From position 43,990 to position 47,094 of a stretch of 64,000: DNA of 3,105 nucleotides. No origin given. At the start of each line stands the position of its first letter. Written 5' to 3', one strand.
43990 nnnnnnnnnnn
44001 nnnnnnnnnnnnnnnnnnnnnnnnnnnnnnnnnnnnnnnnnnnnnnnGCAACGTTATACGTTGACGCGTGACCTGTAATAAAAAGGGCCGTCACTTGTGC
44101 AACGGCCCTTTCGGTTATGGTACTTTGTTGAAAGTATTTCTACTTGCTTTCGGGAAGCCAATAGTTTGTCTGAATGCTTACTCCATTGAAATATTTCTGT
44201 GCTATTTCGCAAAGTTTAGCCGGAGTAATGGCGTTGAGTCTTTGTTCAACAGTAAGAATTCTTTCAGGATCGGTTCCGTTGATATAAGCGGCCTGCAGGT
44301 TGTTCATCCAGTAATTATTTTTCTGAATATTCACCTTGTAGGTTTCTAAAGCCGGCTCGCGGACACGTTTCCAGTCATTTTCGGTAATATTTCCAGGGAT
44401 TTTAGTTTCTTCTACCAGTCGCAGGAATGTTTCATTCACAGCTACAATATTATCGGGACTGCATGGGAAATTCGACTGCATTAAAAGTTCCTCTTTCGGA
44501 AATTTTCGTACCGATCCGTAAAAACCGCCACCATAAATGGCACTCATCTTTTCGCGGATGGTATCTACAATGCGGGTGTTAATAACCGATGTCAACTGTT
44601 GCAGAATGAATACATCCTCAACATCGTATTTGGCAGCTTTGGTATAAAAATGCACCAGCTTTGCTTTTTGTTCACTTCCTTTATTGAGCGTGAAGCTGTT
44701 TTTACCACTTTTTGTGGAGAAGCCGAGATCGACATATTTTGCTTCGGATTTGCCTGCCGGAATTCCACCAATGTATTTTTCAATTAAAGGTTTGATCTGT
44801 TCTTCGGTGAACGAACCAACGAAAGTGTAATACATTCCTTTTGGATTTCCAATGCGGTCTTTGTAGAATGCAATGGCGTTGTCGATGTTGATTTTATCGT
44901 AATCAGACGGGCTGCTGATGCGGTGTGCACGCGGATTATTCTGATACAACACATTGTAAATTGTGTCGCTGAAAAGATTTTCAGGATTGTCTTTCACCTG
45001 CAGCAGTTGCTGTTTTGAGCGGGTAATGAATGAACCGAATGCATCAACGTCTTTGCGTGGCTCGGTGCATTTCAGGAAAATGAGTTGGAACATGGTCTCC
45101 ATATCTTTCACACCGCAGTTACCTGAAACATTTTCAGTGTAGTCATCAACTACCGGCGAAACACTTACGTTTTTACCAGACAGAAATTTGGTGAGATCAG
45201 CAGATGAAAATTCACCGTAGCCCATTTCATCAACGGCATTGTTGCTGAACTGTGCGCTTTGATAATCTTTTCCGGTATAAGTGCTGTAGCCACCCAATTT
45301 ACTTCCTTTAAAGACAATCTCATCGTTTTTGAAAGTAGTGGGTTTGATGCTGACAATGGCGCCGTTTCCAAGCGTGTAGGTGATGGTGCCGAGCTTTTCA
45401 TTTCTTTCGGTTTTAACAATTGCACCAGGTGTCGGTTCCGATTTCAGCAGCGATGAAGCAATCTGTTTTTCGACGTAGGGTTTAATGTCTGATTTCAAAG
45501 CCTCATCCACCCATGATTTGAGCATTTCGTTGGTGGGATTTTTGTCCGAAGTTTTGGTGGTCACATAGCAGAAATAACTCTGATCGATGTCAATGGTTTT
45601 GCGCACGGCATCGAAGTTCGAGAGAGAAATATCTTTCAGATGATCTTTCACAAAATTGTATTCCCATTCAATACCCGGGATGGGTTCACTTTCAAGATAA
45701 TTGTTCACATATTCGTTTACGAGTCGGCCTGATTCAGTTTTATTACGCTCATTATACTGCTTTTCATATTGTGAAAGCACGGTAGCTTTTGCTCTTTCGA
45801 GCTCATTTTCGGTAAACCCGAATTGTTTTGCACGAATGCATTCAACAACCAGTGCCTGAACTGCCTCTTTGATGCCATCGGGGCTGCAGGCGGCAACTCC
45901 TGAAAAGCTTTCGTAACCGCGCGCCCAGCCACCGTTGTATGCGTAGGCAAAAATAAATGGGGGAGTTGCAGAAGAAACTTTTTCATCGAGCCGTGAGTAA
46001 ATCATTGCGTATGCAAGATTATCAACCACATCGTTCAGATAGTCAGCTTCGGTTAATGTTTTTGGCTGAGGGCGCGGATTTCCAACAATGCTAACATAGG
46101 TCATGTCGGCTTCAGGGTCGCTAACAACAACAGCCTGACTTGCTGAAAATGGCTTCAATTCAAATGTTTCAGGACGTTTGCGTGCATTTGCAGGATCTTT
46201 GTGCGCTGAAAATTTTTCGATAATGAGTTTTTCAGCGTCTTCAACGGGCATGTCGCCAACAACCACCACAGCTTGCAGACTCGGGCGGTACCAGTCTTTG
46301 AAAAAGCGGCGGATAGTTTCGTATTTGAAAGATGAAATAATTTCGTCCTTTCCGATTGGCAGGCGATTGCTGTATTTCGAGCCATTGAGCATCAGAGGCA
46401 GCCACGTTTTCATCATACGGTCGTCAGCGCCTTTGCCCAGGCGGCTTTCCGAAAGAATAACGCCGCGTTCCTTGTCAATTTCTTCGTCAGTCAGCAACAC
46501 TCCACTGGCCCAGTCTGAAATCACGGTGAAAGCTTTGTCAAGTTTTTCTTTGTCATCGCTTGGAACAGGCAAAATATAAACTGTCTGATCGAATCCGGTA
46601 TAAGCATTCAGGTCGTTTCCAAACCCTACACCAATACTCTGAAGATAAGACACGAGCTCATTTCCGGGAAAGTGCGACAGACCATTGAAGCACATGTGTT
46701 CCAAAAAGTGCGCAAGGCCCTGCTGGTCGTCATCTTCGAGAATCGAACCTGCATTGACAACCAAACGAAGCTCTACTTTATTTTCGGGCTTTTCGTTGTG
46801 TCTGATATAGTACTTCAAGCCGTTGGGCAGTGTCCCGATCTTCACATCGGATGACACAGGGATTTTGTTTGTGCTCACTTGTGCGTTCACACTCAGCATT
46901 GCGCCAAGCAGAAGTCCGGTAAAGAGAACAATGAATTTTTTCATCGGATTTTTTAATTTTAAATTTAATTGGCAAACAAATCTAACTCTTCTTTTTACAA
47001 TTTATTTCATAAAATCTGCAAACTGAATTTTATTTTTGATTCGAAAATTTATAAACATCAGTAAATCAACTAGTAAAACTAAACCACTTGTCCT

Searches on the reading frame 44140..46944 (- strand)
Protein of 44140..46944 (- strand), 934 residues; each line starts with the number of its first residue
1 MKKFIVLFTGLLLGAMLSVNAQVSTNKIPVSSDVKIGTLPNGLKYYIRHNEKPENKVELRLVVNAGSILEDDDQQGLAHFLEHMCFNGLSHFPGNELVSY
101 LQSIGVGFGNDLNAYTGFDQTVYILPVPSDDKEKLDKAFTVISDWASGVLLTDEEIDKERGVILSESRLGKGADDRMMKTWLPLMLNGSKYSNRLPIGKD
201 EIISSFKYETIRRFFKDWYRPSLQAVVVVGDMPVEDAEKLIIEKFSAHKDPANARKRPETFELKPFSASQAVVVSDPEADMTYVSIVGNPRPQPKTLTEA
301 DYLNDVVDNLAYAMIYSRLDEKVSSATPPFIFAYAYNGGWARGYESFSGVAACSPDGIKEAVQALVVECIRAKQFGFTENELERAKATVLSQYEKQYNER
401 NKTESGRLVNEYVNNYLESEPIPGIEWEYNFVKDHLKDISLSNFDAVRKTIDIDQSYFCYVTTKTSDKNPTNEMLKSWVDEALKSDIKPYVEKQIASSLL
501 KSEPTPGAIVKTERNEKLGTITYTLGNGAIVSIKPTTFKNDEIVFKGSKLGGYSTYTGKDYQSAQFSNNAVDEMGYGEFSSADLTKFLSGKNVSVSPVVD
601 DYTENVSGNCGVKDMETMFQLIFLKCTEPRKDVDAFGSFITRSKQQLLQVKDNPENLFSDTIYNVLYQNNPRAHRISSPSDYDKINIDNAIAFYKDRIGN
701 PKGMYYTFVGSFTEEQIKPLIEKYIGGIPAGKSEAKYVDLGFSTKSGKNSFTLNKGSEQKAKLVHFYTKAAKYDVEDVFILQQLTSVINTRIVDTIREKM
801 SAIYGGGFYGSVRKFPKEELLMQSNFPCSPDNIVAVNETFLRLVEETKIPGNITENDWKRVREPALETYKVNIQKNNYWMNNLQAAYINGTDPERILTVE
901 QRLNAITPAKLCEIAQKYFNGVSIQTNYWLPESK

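Call 10: search_protein_families(library=pfam, proteins=[window:44140-46944:-], max_evalue=0.01)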
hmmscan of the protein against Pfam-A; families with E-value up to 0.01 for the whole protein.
window:44140-46944:- (934 aa): 2 families
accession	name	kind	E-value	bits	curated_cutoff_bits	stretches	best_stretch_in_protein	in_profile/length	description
PF05193.26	Peptidase_M16_C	-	3.8e-34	118.6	23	2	206-388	2-180/181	Peptidase M16 inactive domain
PF00675.25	Peptidase_M16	-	1.2e-27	97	22.3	1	50-167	6-116/149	Insulinase (Peptidase family M16)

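Call 15: find_related_loci(query=window:44140-46944:-, collection=genome_contigs, flank=10000)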
Query window:44140-46944:- (934 aa) in genome_contigs; peptide patterns used: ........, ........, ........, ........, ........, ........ (x = any residue, [..] = any of these).
600 stretches matched a pattern (row limit reached: there are more); 594 encode a relative of the query (tblastn E <= 1e-3); the best 80 are kept; 80 distinct loci.
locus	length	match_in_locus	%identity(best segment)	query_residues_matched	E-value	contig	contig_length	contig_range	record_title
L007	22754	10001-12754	59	18-931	0e+0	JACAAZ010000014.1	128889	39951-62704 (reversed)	MAG: Bacteroidetes bacterium isolate Cfx3-02 MAG02_14, whole genome shotgun sequence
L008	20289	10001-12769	59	11-933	0e+0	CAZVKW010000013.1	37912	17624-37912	MAG TPA_asm: uncultured Lentimicrobiaceae bacterium isolate SRP272421_co2_10 genome assembly, contig: NODE_2145_length_3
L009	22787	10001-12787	42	7-932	0e+0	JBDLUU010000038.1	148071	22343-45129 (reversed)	MAG: Bacteroidota bacterium isolate littlewindriver_2019_sw_WHONDRS-S19S_0009_B_bin.58 scaffold_1534508, whole genome sh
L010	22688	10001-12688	40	25-920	0e+0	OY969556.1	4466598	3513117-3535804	MAG: uncultured Bacteroidetes bacterium isolate MFD09286.bin.c.1 genome assembly, chromosome: 1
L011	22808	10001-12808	39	1-932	0e+0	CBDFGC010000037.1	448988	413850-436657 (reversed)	MAG: Chitinophagaceae bacterium isolate 413e2669-0194-4754-a649-15a072f65956 genome assembly, contig: contig_37, whole g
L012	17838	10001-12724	38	25-934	0e+0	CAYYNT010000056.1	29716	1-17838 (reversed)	MAG TPA_asm: uncultured Gemmatimonadales bacterium isolate binchicken_co20_206 genome assembly, contig: NODE_3329_length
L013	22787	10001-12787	42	7-932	0e+0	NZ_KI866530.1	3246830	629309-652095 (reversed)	Sediminibacterium salmoneum NBRC 103935 scaffold00001, whole genome shotgun sequence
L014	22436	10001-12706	37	19-920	0e+0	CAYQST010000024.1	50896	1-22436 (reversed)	MAG TPA_asm: uncultured Chromatiales bacterium isolate SRP220891_co1_495 genome assembly, contig: NODE_1250_length_50896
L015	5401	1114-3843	38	11-919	0e+0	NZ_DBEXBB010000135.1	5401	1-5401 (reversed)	MAG: Phocaeicola sp. isolate MAG543 k141_204649, whole genome shotgun sequence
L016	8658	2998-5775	36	1-927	2e-175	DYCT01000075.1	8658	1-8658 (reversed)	MAG TPA_asm: Bacteroides sp. isolate HRGM_Genome_3752 HRGM_Genome_3752_75, whole genome shotgun sequence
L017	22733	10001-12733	37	11-920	4e-174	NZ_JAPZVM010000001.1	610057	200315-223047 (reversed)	Phocaeicola acetigenes strain KGMB11183 sequence01, whole genome shotgun sequence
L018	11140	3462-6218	36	6-919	2e-173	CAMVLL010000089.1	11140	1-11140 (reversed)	MAG TPA_asm: uncultured Bacteroidetes bacterium isolate SRR8387717_bin.125_metaWRAP_v1.3_MAG genome assembly, contig: ER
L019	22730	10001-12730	37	11-919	9e-173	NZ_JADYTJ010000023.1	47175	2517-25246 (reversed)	Bacteroides caecigallinarum strain ET12 ET12_NODE_23_length_47175_cov_24.988820_pilon, whole genome shotgun sequence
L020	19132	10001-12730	36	11-919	1e-172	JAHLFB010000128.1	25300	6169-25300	MAG: Candidatus Phocaeicola faecipullorum isolate 17637 A2M15__C207028_L25300, whole genome shotgun sequence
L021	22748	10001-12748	37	2-919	3e-171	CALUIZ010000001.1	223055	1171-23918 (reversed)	MAG: uncultured Phocaeicola sp. isolate BRZ_RS__bin74 genome assembly, contig: BRZ_RS__NODE_19_length_223055_cov_12.8505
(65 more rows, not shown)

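Call 21: find_encoding_contigs(protein=window:44140-46944:-, flank=7000, max_places=10)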
Protein window:44140-46944:- (934 aa): 12 contigs read that carry it; 4 places shown.
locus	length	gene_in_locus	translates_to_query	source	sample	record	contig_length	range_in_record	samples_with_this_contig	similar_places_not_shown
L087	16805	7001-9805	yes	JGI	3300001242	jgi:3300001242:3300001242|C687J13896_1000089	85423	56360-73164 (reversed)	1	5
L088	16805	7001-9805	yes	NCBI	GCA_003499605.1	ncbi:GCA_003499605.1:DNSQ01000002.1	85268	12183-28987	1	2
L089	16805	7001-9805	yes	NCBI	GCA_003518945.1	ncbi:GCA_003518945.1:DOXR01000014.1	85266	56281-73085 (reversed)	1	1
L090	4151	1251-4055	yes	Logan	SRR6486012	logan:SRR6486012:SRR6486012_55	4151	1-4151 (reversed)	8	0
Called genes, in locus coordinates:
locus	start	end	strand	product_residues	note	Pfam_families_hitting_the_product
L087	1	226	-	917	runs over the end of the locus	PF13426:PAS_9, PF08448:PAS_4 (weak), PF13188:PAS_8, PF00989:PAS, PF08448:PAS_4, PF13426:PAS_9, PF07568:HisKA_2, PF02518:HATPase_c, +3 more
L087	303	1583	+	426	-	PF01979:Amidohydro_1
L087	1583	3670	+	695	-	PF13734:Inhibitor_I69, PF01640:Peptidase_C10, PF00431:CUB, PF18962:Por_Secre_tail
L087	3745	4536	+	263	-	-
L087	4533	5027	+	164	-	PF00691:OmpA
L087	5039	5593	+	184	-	PF04525:LOR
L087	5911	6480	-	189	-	PF01613:Flavin_Reduct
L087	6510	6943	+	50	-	-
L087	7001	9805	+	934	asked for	PF00675:Peptidase_M16, PF05193:Peptidase_M16_C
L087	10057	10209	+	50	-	-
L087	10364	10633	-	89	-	-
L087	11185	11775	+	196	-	-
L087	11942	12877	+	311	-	PF05593:RHS_repeat (faint)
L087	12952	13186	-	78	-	-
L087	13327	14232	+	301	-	PF14338:Mrr_N, PF04471:Mrr_cat, PF22722:NA-iREase1, PF13156:Mrr_cat_2 (weak)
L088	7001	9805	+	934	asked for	PF00675:Peptidase_M16, PF05193:Peptidase_M16_C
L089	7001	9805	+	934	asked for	PF00675:Peptidase_M16, PF05193:Peptidase_M16_C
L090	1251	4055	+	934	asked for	PF00675:Peptidase_M16, PF05193:Peptidase_M16_C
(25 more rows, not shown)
